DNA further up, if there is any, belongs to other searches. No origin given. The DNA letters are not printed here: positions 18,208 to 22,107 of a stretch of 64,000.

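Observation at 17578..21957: Giant protein joining a membrane helix bundle, an M23 peptidoglycan endopeptidase and repeated beta-rich modules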

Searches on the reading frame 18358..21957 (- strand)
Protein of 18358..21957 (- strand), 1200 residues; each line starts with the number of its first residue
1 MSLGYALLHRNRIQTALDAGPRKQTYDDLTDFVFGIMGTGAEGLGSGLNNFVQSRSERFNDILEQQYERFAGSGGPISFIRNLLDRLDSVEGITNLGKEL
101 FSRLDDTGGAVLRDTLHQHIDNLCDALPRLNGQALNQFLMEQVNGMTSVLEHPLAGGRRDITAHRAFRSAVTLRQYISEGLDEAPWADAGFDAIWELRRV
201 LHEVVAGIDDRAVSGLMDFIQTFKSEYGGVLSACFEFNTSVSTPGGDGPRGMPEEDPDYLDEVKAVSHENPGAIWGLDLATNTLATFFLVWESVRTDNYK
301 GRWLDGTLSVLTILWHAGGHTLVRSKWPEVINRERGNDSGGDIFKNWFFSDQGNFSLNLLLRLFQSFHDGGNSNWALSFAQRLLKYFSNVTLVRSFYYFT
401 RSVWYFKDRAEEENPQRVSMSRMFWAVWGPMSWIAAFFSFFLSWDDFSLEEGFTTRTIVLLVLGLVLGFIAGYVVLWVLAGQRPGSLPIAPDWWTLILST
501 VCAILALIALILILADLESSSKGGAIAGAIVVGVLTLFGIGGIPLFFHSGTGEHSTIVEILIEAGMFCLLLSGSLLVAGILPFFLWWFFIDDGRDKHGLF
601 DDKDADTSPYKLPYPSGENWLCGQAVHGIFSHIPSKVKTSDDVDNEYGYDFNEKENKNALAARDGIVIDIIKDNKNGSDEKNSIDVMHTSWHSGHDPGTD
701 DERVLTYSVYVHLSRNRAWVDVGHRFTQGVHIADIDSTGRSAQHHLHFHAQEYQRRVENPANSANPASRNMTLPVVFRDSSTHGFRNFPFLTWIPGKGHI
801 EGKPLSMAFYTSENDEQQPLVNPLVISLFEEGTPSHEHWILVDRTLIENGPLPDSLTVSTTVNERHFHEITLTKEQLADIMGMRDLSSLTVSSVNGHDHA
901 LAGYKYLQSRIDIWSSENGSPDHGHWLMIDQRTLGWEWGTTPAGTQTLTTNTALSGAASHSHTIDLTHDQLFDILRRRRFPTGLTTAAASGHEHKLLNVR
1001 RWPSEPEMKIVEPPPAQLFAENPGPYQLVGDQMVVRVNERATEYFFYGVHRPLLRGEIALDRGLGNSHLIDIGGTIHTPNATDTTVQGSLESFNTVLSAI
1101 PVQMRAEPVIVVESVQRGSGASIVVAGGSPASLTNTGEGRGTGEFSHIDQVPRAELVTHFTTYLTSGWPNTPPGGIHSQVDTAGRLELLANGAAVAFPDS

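Call 35: search_protein_representatives(protein=window:18358-21957:-)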
Query: 1200 residues. Proteins with E-value up to 0.001 (for the whole library): 246; up to 1e-10: 49; up to 1e-30: 34. The best 150 are listed.
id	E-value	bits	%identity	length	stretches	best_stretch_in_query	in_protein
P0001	0.0e+00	2801.3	100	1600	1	1-1200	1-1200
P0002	0.0e+00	1608.4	73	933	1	1-935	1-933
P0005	0.0e+00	1337.5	56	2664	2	1-908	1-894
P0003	0.0e+00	1151.7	59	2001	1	289-1199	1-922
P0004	0.0e+00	1125.4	48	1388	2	1-906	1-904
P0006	3.4e-243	826.4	42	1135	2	1-860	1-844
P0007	3.8e-243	826.3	44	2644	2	1-904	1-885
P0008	6.0e-230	782.6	42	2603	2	1-905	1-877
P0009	4.8e-210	716.6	41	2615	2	1-902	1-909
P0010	2.3e-204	697.8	41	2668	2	1-904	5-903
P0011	1.3e-178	612.5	35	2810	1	1-1198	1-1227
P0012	6.5e-174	596.9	35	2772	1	1-1198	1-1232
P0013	2.5e-172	591.7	36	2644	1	1-1179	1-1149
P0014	6.0e-172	590.4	38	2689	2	1-902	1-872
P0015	1.8e-171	588.9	37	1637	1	1-1178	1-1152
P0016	3.1e-170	584.8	38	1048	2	1-904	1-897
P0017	3.3e-167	574.7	35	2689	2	1-902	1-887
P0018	4.4e-154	531.3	35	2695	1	1-1174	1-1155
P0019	6.4e-154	530.7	34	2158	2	2-904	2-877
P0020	6.0e-142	491.1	35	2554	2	1-900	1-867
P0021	1.7e-139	482.9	35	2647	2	3-825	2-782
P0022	3.9e-117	408.9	34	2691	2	1-902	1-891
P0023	2.9e-116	406.0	33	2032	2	1-902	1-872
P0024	6.6e-110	384.9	33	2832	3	415-875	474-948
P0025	4.9e-108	378.7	32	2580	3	1-901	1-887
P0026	5.7e-104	365.3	33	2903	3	415-882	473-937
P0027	9.4e-104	364.5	33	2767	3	417-903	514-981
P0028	3.3e-100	352.8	33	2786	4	420-751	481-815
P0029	6.7e-99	348.5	33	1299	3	417-894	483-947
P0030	4.0e-95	336.0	36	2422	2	147-905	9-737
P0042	2.4e-14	68.4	37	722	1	603-764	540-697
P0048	4.7e-11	57.5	32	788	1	467-789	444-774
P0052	4.0e-10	54.4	36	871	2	532-697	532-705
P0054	1.6e-09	52.4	37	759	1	590-785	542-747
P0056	4.4e-09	51.0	33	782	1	573-781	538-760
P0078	5.3e-07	44.1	39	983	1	580-753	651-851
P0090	3.9e-06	41.2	35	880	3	533-670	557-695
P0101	8.0e-06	40.2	38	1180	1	577-751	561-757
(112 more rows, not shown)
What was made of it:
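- Checked: It has 34 family representatives with E<=1e-30 among 1.84 billion proteins (call 35).
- There are 34 representatives with E<=1e-30, and full-length members are 2,550-2,900 aa (call 35).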

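Call 88: list_cluster_members(proteins=[P0011, P0012, P0013, P0014, P0017, P0018, P0020, P0021, P0022, P0025])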
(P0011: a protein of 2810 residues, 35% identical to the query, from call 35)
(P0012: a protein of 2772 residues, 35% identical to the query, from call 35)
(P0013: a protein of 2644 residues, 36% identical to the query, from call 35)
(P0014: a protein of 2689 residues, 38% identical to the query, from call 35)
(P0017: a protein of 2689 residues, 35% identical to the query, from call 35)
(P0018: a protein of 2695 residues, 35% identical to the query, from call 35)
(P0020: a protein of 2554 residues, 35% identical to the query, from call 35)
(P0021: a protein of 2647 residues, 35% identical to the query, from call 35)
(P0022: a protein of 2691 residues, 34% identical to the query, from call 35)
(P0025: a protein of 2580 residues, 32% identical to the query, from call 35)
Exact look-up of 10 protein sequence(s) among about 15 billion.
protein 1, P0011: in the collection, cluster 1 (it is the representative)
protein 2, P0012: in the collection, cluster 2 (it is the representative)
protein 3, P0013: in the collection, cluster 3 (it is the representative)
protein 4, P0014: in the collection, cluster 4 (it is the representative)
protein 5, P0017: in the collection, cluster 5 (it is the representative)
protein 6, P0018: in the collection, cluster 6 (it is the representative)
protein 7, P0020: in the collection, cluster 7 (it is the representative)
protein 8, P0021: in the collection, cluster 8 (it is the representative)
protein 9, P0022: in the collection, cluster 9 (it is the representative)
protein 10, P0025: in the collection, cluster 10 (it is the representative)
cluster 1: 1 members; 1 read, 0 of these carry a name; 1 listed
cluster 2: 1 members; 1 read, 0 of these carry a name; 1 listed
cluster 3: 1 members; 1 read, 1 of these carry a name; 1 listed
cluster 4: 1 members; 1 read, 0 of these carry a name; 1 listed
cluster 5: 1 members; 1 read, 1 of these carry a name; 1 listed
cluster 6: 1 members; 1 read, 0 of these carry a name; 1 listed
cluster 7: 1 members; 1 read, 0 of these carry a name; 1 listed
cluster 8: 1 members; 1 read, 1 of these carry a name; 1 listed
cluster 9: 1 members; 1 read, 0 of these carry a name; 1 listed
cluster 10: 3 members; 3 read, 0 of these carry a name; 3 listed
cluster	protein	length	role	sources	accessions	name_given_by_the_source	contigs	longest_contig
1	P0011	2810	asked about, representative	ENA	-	-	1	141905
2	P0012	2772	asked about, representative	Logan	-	-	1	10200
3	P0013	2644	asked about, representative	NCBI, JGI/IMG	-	hypothetical protein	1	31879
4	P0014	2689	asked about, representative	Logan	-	-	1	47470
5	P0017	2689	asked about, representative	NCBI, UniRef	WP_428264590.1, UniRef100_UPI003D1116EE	peptidoglycan DD-metalloendopeptidase family protein [Haliangium sp.] | peptidoglycan DD-metalloendopeptidase family protein n=1 Tax=Haliangium sp. TaxID=2663208 ...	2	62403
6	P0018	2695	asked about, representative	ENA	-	-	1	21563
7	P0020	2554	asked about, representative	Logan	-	-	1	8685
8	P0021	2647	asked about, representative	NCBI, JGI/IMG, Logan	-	hypothetical protein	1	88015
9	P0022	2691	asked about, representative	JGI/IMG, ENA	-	-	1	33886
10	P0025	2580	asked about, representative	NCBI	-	-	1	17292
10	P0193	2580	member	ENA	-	-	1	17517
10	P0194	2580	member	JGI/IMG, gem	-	-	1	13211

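Call 89: list_cluster_members(proteins=[P0008, P0015, P0016, P0019, P0023, P0026, P0027, P0028, P0029, P0030])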
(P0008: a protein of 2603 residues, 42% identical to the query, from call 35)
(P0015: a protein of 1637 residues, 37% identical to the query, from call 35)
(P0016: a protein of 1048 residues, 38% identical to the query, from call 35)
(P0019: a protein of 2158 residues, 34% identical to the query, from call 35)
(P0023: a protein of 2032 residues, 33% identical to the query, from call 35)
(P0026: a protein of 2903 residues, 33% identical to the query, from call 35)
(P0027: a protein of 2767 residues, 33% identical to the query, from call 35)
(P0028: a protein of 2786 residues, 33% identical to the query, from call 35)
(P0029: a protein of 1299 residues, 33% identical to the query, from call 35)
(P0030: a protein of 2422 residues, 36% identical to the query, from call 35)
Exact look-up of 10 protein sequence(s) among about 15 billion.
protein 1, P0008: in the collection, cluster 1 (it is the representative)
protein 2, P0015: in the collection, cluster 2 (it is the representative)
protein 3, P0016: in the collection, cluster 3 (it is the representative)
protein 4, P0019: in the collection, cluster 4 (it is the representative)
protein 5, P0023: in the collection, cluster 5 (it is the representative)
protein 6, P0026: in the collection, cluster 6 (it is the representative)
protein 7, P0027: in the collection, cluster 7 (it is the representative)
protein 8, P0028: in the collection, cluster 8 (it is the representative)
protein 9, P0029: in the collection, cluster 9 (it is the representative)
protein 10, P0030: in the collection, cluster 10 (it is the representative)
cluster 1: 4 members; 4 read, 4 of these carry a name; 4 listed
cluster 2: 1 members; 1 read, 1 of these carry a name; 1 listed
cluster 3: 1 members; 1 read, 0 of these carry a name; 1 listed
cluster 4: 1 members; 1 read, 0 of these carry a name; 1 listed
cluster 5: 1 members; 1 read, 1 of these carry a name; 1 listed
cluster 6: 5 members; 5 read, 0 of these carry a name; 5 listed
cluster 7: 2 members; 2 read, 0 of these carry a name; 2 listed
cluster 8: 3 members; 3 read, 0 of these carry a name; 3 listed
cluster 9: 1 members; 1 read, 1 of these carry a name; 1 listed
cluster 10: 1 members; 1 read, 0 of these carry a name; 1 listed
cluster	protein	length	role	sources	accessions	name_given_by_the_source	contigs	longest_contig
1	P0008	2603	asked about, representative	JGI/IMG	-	hypothetical protein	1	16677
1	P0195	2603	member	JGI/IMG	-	hypothetical protein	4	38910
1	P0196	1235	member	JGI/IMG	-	hypothetical protein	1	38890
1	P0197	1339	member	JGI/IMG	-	hypothetical protein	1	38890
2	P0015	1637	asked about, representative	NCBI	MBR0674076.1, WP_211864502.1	M23 family metallopeptidase, partial [Neoroseomonas soli]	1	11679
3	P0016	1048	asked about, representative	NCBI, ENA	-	-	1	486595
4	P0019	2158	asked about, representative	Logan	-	-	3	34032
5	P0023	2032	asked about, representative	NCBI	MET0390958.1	MAG: M23 family metallopeptidase, partial [Polyangiales bacterium]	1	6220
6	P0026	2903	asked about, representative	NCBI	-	-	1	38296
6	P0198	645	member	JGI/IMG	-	-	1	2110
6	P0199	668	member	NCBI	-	-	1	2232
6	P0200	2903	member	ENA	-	-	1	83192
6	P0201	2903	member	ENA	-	-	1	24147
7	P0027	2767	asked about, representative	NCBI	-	-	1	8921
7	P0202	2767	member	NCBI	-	-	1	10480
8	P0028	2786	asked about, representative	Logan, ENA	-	-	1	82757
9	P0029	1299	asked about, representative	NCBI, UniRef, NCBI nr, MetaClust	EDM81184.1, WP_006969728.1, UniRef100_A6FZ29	hypothetical protein PPSIR1_30250 [Plesiocystis pacifica SIR-1] | LysM domain-containing protein n=1 Tax=Plesiocystis pacifica SIR-1 TaxID=391625 ... | LysM peptidoglycan-binding domain-containing protein [Plesiocystis pacifica]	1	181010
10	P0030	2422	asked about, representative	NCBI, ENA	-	-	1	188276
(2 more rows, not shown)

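Call 90: search_protein_families(library=pfam, proteins=[P0024, P0026, P0027], max_evalue=0.01)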
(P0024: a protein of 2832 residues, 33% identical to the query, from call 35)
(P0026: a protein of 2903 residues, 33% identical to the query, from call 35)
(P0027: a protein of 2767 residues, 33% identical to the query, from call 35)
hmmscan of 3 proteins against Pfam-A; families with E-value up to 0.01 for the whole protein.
P0024 (2832 aa): 2 families
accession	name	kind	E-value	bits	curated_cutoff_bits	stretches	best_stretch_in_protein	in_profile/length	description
PF01476.26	LysM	-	4.4e-06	27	20.9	1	419-462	1-43/43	LysM domain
PF01551.29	Peptidase_M23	-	8.4e-05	23.1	28.7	1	693-798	2-87/96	Peptidase family M23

P0026 (2903 aa): 0 families

P0027 (2767 aa): 2 families
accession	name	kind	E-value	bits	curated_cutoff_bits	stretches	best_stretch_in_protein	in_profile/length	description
PF01551.29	Peptidase_M23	-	1.4e-06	28.8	28.7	1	732-841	3-91/96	Peptidase family M23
PF07196.18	Flagellin_IN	-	0.0018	18.8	22.7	1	1283-1315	17-51/55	Flagellin hook IN motif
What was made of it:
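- A LysM domain is present in P0024 (call 90). LysM (P0024) and M23 flank the four strong helices, so both would face the same compartment (call 90).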

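Call 92: search_protein_families(library=phrogs, proteins=[P0048, P0052, P0042, P0054, P0090, P0101, P0078, P0056], max_evalue=0.001)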
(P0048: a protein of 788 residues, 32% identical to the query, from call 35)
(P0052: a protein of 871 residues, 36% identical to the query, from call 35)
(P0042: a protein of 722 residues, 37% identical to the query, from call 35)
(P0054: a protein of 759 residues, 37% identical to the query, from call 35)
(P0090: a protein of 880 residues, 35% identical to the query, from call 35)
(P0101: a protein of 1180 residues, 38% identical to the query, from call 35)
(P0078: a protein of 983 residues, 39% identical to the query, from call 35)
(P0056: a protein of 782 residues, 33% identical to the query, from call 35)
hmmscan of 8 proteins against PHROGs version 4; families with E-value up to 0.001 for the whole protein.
P0048 (788 aa): 0 families

P0052 (871 aa): 0 families

P0042 (722 aa): 2 families
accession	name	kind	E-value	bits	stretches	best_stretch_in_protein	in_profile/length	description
phrog_6700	-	lysis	9.8e-05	20.4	1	579-699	2628-2726/2898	endolysin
phrog_7767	-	other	0.0007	20.3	0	650-696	72-118/194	metallo-endopeptidase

P0054 (759 aa): 1 family
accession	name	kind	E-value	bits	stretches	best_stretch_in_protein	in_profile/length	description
phrog_7767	-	other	0.00063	20.5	0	694-722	79-107/194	metallo-endopeptidase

P0090 (880 aa): 0 families

P0101 (1180 aa): 1 family
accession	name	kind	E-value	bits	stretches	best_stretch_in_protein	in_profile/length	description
phrog_7767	-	other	0.00065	20.5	0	729-759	79-109/194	metallo-endopeptidase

P0078 (983 aa): 1 family
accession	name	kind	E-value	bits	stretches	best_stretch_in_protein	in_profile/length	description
phrog_7767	-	other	0.00039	21.2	0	822-851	80-109/194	metallo-endopeptidase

P0056 (782 aa): 1 family
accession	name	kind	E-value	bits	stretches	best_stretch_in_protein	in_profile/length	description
phrog_7767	-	other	0.00031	21.5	0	711-751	79-119/194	metallo-endopeptidase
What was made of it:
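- Tried and rejected: PHROGs on the short forms: no tape-measure hit (call 92).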
